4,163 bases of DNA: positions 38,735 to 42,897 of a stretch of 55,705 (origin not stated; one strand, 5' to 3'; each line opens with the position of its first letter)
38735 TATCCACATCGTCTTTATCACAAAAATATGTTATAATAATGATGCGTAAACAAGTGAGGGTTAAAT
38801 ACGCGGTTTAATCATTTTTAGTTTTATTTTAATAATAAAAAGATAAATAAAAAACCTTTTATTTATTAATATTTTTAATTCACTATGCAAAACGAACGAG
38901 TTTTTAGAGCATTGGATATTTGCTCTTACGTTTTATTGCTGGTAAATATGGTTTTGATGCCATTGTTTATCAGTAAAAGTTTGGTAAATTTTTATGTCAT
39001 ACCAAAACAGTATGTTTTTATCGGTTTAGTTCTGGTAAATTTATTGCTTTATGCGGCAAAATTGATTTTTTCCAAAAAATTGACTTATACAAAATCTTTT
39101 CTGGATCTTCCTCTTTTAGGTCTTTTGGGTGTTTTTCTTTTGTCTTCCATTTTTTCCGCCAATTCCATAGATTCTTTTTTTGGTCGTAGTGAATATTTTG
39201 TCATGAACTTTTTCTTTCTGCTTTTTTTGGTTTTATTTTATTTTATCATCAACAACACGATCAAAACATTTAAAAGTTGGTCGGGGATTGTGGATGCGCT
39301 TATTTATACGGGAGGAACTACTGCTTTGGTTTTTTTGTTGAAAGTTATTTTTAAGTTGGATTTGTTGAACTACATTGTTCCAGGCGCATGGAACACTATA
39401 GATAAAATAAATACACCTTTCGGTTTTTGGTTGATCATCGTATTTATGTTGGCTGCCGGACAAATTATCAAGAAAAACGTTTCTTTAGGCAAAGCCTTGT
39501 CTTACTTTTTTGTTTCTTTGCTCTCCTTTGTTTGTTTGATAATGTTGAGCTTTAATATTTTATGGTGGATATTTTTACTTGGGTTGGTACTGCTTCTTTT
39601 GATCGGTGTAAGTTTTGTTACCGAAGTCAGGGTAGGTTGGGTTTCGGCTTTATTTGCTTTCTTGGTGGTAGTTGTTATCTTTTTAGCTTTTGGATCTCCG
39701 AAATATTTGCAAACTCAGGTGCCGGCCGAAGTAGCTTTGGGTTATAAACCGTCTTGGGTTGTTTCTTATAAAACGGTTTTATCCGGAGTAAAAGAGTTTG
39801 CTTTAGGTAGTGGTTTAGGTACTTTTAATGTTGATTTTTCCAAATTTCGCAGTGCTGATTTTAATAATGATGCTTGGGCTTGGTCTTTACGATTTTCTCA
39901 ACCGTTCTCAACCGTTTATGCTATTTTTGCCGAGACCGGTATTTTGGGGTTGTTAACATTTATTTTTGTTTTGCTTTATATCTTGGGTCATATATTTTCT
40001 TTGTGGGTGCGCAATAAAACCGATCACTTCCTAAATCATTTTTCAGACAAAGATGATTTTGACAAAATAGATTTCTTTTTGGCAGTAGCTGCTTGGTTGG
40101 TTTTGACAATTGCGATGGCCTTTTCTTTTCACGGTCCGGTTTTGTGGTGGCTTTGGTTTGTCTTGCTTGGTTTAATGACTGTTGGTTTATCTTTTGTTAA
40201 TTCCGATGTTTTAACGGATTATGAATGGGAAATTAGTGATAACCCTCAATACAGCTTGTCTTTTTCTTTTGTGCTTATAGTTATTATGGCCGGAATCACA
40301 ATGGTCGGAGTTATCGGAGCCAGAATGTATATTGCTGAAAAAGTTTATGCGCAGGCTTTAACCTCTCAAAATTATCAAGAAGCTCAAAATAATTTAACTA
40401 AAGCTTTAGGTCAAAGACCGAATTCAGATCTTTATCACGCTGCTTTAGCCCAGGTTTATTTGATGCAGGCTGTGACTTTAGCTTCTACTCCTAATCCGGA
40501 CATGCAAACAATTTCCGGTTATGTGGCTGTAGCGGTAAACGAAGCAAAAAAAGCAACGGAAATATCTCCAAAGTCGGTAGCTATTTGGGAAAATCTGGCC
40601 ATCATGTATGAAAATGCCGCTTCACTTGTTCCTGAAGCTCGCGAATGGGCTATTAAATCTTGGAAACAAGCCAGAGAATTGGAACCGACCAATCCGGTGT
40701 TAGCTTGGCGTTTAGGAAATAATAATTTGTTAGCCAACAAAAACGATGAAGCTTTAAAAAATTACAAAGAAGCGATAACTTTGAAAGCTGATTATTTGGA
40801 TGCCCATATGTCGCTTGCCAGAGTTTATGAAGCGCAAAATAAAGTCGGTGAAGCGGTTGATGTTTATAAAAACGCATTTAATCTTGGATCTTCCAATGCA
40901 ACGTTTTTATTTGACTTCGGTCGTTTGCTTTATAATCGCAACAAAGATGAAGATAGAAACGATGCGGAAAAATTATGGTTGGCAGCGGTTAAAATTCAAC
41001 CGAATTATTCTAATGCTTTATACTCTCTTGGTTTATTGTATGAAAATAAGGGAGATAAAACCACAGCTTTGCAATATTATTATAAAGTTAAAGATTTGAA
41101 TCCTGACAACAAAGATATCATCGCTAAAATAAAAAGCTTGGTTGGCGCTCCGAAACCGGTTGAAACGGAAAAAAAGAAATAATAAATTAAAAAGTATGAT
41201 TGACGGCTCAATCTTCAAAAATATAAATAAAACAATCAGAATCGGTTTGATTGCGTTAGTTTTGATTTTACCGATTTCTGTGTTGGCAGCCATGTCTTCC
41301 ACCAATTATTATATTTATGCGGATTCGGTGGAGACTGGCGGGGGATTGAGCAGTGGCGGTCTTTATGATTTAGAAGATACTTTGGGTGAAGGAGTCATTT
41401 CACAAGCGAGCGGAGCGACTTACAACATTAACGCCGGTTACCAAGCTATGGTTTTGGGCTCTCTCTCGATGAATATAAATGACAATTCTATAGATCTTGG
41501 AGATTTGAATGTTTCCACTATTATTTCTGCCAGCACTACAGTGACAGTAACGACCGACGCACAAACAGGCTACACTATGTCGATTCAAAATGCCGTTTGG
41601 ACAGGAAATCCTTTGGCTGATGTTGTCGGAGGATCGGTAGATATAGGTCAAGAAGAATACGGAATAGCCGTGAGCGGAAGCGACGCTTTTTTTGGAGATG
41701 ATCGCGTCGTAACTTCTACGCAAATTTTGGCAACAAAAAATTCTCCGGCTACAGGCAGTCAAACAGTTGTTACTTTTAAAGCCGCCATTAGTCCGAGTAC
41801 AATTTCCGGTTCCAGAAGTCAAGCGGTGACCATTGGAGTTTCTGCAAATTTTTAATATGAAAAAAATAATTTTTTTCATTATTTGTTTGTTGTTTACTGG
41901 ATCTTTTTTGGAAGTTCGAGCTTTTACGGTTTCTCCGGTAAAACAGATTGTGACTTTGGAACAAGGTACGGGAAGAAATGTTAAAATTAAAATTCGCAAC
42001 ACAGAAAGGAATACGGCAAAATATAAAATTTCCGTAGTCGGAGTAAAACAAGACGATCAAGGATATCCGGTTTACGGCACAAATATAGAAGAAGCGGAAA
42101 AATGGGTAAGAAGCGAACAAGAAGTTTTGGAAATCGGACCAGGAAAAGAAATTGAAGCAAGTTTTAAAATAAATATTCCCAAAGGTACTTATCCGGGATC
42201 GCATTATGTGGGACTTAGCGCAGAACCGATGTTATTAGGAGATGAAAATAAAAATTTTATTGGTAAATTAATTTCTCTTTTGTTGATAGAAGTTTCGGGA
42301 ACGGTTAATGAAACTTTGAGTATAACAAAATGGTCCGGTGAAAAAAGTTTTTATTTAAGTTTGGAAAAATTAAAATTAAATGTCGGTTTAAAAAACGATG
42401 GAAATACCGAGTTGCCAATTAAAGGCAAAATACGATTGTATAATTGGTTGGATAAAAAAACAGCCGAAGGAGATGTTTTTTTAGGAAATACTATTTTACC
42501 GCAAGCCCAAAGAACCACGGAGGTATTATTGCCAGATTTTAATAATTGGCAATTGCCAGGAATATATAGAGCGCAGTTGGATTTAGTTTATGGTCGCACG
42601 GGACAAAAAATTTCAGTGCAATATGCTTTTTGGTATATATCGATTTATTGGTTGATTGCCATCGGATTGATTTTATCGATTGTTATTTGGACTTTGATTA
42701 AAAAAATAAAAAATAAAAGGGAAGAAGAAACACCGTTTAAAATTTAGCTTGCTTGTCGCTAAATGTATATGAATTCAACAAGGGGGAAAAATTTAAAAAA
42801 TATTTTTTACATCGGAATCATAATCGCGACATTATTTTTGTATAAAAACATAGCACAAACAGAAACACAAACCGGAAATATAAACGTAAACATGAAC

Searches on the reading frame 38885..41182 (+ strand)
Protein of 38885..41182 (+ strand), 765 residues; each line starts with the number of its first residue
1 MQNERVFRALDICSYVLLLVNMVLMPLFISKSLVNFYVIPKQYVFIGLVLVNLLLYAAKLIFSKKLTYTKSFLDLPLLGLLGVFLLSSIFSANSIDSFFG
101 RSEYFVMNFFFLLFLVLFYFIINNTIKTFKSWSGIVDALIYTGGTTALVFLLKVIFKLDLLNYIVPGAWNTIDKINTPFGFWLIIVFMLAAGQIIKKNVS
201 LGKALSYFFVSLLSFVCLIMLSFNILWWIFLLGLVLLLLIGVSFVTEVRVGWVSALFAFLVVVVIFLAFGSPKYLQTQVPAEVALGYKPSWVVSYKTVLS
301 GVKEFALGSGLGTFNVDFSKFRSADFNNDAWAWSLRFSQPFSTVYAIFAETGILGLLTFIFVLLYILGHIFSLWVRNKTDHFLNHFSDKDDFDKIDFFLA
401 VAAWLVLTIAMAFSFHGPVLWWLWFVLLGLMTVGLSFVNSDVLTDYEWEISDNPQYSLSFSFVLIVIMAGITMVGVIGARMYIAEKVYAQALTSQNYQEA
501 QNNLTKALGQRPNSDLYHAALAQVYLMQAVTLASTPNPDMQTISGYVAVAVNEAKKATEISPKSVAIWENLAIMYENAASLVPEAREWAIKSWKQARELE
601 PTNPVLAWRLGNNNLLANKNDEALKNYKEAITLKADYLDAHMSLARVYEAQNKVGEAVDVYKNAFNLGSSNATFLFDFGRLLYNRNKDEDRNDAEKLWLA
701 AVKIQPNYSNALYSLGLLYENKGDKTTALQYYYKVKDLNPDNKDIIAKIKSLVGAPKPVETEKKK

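Call 7: search_protein_families(library=pfam, proteins=[window:38885-41182:+], max_evalue=0.001)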
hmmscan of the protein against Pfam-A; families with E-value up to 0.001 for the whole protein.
window:38885-41182:+ (765 aa): 12 families
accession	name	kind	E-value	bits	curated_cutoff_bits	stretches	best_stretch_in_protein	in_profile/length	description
PF13414.12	TPR_11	-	3.1e-21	75.2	26.8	1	618-651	8-41/42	TPR repeat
PF13432.12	TPR_16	-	2.8e-14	53.7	32.7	2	689-742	11-64/65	Tetratricopeptide repeat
PF00515.34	TPR_1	-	4.8e-13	48.8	27.8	1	710-742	2-34/34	Tetratricopeptide repeat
PF13428.12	TPR_14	-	1.3e-11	44.4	23.5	0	639-679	2-42/44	Tetratricopeptide repeat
PF13431.12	TPR_17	-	3.2e-11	43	24.4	1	697-730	1-34/34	Tetratricopeptide repeat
PF07719.23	TPR_2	-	3.8e-10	39.5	27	0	710-742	2-34/34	Tetratricopeptide repeat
PF13181.12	TPR_8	-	9.6e-10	38.3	25.7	1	710-742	2-34/34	Tetratricopeptide repeat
PF14559.12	TPR_19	-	7e-09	36.3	25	1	616-661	3-48/68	Tetratricopeptide repeat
PF13424.12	TPR_12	-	2.3e-08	34.6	30.1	0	566-633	4-74/77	Tetratricopeptide repeat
PF23914.1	TPR_CcmH_CycH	-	3.2e-08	34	42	1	642-743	54-155/158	Cytochrome c-type biogenesis protein H TPR domain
PF13176.12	TPR_7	-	6e-07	29.5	27.9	0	640-663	1-24/36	Tetratricopeptide repeat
PF13174.12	TPR_6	-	2e-05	25.4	26.3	0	711-741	2-32/33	Tetratricopeptide repeat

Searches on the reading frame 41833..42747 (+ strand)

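Call 7: search_protein_families(library=pfam, proteins=[window:41833-42747:+], max_evalue=0.001)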
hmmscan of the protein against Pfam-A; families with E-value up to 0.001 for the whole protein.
window:41833-42747:+ (304 aa): 2 families
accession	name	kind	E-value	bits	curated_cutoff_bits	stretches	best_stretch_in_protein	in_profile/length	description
PF06280.18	fn3_5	-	0.00022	22.4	27.6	1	47-119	9-84/112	Fn3-like domain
PF06030.18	WxLIP_PGBD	-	0.00026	21.5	27.3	0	42-129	23-118/121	WxL Interacting Protein, peptidoglycan binding domain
